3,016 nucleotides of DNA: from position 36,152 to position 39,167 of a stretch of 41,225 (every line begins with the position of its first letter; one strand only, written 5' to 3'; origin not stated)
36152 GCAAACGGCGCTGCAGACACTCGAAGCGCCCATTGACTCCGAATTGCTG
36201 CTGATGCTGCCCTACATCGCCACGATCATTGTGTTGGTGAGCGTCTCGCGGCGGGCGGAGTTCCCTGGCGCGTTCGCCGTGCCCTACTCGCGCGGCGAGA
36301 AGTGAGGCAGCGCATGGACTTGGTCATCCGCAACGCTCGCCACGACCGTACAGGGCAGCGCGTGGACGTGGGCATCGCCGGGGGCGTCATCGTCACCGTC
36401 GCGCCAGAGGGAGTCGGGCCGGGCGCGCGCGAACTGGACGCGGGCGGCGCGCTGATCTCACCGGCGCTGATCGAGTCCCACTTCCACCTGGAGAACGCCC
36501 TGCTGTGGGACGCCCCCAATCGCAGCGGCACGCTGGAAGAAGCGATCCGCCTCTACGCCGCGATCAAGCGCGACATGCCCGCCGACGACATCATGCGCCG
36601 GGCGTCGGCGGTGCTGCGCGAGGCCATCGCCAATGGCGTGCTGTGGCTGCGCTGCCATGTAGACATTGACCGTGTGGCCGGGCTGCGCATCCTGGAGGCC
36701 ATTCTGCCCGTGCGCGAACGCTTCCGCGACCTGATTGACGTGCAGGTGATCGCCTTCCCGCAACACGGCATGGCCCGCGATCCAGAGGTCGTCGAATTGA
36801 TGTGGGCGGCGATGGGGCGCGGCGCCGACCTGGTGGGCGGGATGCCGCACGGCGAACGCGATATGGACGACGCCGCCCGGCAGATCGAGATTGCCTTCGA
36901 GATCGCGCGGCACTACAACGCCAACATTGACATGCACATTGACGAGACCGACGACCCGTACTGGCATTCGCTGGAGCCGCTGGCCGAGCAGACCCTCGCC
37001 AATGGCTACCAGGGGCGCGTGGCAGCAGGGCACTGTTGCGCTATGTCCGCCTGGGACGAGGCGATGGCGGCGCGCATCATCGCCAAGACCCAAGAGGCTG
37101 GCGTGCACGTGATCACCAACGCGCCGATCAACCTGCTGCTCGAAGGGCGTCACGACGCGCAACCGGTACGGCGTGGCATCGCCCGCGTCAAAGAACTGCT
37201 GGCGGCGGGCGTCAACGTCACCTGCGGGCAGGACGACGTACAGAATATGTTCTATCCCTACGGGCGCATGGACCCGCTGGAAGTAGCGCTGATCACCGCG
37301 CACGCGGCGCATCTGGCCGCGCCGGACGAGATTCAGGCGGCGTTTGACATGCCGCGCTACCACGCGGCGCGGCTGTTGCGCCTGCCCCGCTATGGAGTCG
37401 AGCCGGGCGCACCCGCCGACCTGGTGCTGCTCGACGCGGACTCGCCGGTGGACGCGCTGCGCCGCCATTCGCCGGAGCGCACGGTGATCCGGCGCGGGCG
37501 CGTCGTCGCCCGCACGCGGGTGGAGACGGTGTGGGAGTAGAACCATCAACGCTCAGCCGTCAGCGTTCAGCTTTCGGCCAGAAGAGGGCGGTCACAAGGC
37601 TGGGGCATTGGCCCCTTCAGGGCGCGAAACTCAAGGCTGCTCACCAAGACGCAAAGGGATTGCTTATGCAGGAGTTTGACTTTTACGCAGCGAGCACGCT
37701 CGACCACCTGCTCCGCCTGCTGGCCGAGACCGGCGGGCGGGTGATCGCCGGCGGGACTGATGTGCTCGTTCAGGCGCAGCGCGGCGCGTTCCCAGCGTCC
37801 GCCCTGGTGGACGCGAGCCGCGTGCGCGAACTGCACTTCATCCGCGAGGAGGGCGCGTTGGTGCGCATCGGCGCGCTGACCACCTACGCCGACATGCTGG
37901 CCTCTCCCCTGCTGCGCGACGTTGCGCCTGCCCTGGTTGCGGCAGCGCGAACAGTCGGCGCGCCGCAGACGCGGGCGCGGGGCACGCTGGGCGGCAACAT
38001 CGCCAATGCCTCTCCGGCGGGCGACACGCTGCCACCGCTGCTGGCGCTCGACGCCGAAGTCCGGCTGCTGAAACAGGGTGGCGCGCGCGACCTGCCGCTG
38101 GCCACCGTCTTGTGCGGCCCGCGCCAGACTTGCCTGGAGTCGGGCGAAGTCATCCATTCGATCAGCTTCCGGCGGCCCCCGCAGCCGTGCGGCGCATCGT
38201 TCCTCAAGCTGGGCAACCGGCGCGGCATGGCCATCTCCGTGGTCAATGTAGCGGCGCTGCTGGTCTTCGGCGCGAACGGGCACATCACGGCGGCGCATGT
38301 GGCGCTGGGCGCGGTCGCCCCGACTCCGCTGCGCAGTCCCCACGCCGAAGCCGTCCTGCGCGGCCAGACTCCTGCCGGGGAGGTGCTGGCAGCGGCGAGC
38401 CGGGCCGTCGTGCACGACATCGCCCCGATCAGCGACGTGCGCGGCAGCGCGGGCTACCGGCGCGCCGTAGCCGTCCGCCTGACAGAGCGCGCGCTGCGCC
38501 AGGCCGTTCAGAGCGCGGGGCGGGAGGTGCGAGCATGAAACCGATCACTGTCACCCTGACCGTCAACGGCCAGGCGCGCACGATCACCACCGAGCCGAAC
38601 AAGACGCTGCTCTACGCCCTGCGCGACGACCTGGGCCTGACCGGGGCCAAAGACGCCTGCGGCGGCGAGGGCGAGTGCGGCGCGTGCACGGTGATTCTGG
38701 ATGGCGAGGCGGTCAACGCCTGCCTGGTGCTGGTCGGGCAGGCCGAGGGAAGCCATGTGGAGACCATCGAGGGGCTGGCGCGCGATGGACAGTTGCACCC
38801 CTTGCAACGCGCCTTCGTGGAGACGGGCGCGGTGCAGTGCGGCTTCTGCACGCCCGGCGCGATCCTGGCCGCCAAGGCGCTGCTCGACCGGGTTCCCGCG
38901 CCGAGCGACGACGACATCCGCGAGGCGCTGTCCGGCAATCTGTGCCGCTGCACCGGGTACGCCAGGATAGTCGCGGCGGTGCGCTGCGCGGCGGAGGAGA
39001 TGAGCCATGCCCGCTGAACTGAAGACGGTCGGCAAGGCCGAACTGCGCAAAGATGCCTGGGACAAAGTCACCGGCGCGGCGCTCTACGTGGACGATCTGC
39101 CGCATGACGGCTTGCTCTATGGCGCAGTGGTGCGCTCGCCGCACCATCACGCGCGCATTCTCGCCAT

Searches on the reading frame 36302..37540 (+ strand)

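Call 51: search_protein_families(library=pfam, proteins=[window:36302-37540:+], max_evalue=0.00001)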
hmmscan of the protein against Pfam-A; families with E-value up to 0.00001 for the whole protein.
window:36302-37540:+ (412 aa): 2 families
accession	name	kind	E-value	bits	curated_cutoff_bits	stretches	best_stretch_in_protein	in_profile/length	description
PF07969.17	Amidohydro_3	-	2e-30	107.2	29.7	1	161-403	223-472/472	Amidohydrolase family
PF01979.26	Amidohydro_1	-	5.7e-16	59.1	25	1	52-401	2-344/345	Amidohydrolase family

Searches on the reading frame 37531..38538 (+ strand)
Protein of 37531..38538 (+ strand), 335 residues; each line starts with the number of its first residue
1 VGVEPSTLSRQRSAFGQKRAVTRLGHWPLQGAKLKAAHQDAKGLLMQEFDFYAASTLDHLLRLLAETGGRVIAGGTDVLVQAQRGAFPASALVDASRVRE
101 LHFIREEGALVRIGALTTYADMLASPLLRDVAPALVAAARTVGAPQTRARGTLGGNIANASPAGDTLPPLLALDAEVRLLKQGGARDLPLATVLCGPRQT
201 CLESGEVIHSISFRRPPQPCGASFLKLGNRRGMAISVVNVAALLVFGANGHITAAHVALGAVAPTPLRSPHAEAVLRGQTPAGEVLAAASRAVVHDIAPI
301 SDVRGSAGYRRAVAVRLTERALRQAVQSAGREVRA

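Call 51: search_protein_families(library=pfam, proteins=[window:37531-38538:+], max_evalue=0.00001)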
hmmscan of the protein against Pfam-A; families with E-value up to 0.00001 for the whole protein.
window:37531-38538:+ (335 aa): 2 families
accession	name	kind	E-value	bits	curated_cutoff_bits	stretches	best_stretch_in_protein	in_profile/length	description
PF00941.27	FAD_binding_5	-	2.7e-41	141.7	27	1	48-212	2-166/170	FAD binding domain in molybdopterin dehydrogenase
PF03450.22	CO_deh_flav_C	-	1.6e-25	89.7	25.5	1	225-325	3-102/102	CO dehydrogenase flavoprotein C-terminal domain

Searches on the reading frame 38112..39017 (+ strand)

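Call 51: search_protein_families(library=pfam, proteins=[window:38112-39017:+], max_evalue=0.00001)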
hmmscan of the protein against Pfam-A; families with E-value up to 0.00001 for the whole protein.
window:38112-39017:+ (301 aa): 2 families
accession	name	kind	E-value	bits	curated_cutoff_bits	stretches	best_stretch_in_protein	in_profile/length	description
PF01799.25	Fer2_2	-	1.7e-33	115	30.3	1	218-291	1-75/75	[2Fe-2S] binding domain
PF00111.32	Fer2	-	3.8e-08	33.6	21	1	150-200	2-52/77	2Fe-2S iron-sulfur cluster binding domain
